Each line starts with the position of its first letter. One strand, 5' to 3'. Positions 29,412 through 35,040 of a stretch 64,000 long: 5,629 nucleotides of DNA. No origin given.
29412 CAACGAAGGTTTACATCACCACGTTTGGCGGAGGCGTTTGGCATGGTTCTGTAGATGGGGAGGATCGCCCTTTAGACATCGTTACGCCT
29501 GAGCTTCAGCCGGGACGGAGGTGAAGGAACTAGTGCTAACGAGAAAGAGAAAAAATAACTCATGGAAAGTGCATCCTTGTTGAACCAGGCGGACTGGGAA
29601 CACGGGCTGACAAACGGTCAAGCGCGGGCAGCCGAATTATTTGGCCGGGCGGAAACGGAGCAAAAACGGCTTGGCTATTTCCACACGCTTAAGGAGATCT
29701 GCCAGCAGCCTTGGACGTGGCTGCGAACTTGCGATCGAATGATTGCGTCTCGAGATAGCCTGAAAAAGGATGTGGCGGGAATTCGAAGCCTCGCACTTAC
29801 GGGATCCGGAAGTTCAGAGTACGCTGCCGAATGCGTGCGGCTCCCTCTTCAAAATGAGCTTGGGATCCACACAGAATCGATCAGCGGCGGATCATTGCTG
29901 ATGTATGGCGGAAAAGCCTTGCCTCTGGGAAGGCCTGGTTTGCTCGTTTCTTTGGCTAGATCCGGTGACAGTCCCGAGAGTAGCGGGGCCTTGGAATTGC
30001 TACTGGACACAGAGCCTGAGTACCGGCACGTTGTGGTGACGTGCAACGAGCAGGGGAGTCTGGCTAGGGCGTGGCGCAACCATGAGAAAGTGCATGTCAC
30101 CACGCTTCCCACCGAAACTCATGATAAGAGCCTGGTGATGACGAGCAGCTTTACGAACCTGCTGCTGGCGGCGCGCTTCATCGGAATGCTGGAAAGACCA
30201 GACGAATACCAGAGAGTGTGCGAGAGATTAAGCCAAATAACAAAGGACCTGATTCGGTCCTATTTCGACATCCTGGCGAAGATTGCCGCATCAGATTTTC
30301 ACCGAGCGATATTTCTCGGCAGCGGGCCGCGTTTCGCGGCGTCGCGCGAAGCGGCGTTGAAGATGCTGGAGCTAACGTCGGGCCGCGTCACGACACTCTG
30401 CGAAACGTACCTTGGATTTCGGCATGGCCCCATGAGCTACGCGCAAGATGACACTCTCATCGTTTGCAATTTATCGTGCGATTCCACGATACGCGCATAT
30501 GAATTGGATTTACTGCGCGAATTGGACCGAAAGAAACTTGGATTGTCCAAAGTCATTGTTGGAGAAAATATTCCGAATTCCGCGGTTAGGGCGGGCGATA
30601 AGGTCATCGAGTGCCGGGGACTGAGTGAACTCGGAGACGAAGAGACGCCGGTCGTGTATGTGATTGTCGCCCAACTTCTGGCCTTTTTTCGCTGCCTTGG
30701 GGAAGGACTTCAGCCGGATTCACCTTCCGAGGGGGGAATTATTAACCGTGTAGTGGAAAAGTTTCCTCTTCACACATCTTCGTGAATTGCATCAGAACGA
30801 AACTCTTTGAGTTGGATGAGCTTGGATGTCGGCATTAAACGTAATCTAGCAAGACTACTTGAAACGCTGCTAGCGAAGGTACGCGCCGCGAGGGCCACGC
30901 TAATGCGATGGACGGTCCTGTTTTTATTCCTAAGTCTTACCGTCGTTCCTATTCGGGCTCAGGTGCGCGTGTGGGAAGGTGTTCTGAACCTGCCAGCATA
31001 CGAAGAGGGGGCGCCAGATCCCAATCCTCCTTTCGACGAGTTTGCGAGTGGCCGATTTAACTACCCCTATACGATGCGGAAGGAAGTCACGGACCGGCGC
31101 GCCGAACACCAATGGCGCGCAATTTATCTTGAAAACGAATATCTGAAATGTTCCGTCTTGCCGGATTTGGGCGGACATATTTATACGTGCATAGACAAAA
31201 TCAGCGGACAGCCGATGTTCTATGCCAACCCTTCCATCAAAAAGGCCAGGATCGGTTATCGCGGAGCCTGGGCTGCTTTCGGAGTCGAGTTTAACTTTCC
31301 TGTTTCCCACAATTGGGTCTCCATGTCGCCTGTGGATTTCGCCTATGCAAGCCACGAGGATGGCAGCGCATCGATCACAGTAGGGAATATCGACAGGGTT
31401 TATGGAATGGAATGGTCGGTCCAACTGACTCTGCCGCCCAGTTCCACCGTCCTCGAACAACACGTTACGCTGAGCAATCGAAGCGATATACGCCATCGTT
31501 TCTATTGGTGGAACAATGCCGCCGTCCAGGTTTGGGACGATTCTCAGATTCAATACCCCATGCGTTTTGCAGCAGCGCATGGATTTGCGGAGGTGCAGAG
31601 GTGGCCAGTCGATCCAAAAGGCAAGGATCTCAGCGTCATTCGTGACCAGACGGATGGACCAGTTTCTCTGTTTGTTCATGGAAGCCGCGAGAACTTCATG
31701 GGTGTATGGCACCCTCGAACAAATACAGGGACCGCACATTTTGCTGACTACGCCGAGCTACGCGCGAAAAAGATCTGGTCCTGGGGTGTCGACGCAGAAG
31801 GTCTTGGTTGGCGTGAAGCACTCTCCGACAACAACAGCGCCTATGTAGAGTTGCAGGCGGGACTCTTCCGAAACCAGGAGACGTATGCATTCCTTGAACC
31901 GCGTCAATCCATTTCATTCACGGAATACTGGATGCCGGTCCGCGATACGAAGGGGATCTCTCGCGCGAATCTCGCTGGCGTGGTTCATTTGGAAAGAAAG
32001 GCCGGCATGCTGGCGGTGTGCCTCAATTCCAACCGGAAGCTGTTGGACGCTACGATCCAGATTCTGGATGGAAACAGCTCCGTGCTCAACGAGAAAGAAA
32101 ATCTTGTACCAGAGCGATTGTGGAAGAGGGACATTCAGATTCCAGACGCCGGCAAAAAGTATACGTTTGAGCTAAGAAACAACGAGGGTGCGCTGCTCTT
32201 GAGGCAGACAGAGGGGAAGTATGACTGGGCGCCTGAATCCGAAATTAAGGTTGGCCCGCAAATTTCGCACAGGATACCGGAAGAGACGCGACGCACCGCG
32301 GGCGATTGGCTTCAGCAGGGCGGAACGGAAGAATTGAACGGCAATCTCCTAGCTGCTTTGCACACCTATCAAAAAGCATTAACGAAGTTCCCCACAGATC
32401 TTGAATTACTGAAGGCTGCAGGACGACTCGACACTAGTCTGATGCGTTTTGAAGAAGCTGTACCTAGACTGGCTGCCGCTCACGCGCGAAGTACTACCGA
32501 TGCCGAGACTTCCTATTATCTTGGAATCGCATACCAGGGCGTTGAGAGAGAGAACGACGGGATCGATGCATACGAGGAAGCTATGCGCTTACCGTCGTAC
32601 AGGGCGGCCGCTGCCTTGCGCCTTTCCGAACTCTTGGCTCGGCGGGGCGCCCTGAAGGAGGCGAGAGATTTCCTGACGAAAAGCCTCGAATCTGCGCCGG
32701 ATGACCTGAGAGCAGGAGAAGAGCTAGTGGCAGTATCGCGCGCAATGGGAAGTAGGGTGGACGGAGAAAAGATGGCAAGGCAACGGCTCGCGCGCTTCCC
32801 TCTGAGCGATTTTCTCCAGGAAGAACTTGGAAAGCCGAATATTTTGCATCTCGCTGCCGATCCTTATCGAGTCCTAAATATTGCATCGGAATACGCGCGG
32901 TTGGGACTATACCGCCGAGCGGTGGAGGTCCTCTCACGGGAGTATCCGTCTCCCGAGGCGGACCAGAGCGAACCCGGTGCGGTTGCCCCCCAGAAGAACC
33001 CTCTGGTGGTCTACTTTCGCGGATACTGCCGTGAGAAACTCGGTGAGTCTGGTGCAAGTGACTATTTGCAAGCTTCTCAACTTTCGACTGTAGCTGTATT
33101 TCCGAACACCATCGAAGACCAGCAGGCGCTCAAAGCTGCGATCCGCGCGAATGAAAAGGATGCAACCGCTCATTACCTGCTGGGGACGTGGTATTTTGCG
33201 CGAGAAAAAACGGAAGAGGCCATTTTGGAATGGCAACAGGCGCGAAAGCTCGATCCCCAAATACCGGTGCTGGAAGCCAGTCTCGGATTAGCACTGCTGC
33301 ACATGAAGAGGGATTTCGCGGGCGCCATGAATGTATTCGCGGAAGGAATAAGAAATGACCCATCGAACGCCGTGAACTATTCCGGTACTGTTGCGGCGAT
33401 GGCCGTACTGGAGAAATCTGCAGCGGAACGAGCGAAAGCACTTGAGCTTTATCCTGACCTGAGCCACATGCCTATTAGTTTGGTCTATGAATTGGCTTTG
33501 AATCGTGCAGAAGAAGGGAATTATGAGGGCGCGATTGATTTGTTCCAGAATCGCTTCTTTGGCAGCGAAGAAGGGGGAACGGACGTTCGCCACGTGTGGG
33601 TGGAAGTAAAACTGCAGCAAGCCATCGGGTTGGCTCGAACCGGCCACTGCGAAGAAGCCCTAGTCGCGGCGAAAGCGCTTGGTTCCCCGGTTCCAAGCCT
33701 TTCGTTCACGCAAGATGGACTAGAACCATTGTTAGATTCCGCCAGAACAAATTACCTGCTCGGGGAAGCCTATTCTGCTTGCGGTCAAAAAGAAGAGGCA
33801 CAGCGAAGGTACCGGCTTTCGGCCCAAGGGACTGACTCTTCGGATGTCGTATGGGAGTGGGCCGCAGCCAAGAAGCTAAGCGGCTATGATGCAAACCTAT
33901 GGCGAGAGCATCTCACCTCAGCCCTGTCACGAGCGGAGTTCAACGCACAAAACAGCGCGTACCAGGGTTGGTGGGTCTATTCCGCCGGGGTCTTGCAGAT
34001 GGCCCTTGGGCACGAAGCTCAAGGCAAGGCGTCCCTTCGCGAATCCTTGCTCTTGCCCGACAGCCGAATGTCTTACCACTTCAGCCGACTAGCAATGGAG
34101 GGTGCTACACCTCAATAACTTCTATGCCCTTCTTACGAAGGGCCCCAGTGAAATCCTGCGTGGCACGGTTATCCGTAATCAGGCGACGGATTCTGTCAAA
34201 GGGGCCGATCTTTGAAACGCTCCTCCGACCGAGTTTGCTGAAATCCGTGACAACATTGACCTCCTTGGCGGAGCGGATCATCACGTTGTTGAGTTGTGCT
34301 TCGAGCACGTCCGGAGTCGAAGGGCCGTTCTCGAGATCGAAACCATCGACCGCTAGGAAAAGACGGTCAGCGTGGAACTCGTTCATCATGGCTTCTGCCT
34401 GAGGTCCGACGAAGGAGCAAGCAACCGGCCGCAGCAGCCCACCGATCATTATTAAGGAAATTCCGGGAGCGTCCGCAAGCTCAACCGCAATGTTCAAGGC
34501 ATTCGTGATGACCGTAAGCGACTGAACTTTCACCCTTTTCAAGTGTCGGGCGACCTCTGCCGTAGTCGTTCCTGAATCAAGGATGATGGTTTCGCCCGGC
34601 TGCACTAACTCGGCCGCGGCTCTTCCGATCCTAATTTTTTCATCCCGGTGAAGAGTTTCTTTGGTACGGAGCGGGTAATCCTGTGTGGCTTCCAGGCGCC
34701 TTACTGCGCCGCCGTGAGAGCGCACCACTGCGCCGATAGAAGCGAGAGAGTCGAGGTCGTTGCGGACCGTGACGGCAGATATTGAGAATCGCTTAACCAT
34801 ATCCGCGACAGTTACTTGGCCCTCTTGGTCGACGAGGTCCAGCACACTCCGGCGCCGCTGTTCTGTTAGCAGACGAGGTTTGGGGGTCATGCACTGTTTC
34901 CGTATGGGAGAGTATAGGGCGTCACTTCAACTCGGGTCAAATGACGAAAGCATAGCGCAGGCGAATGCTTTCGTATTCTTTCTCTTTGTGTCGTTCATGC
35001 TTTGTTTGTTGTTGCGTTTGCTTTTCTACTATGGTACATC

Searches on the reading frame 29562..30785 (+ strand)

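Call 11: search_protein_families(library=pfam, proteins=[window:29562-30785:+], max_evalue=0.00001)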
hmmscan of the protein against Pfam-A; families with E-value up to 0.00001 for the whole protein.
window:29562-30785:+ (407 aa): 1 family
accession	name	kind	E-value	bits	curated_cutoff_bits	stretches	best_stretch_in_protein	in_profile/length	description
PF01380.27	SIS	-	5e-06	26.8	25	0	247-301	6-58/131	SIS domain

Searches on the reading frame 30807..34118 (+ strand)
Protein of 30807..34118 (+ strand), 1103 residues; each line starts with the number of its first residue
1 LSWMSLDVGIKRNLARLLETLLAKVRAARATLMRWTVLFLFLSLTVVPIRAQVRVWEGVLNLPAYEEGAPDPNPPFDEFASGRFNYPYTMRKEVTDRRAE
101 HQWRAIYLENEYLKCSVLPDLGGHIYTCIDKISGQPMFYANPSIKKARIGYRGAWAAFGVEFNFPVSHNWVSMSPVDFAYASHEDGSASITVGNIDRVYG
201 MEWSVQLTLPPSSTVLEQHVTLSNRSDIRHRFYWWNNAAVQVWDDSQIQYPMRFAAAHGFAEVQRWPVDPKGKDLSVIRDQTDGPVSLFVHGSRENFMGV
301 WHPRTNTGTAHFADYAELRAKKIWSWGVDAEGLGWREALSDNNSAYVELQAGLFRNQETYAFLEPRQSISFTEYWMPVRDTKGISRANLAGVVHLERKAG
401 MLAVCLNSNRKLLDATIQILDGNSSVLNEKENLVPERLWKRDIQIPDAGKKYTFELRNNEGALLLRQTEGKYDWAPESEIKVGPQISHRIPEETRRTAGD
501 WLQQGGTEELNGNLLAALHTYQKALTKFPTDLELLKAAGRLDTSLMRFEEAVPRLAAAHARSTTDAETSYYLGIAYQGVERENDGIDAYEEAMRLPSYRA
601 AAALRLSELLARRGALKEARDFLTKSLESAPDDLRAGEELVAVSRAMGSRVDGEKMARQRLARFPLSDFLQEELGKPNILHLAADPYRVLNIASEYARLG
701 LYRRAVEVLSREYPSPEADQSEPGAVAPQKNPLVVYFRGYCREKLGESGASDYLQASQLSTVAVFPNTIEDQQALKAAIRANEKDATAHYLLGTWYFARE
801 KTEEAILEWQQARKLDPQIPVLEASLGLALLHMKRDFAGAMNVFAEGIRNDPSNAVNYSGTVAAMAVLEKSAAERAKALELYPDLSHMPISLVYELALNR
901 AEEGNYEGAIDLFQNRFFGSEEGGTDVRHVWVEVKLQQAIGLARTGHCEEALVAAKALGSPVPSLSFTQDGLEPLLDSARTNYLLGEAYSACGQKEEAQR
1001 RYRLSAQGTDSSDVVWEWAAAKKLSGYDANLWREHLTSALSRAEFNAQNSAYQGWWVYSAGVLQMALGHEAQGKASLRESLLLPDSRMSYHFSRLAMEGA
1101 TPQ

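Call 11: search_protein_families(library=pfam, proteins=[window:30807-34118:+], max_evalue=0.00001)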
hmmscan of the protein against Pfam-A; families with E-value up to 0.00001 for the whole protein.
window:30807-34118:+ (1103 aa): 9 families
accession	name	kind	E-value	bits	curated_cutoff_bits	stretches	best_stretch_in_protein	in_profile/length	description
PF17128.10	DUF5107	-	1.9e-67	227.9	24.4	1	86-378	7-310/310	Domain of unknown function (DUF5107)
PF07719.23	TPR_2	-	1.1e-11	44.3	27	0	786-818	1-33/34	Tetratricopeptide repeat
PF13414.12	TPR_11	-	2e-09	37.4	26.8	0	796-830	4-38/42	TPR repeat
PF14559.12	TPR_19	-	4.5e-09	37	25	0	586-637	11-61/68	Tetratricopeptide repeat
PF13428.12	TPR_14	-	8.9e-09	35.6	23.5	0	501-541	4-44/44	Tetratricopeptide repeat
PF00515.34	TPR_1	-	1.7e-06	28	27.8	0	786-818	1-33/34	Tetratricopeptide repeat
PF13432.12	TPR_16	-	2.6e-06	28.2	32.7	0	773-812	18-56/65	Tetratricopeptide repeat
PF23914.1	TPR_CcmH_CycH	-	2.9e-06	27.7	42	0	566-638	50-125/158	Cytochrome c-type biogenesis protein H TPR domain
PF13424.12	TPR_12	-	3.8e-06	27.4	30.1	0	534-595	12-74/77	Tetratricopeptide repeat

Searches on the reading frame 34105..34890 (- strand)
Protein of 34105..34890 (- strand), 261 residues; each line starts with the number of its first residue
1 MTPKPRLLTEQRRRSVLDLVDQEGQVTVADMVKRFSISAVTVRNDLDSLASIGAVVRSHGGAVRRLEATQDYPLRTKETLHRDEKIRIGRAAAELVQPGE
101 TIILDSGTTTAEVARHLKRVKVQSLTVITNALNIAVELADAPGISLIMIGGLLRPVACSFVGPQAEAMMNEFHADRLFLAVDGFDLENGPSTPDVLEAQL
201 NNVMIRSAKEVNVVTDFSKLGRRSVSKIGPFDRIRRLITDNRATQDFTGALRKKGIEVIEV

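Call 11: search_protein_families(library=pfam, proteins=[window:34105-34890:-], max_evalue=0.00001)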
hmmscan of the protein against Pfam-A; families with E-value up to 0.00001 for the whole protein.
window:34105-34890:- (261 aa): 2 families
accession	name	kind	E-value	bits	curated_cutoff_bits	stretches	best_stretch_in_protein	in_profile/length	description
PF00455.28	DeoRC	-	7.2e-51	172.7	31.8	1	81-241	2-160/160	DeoR C terminal sensor domain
PF08220.18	HTH_DeoR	-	7.2e-13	48.5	21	1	12-63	1-52/57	DeoR-like helix-turn-helix domain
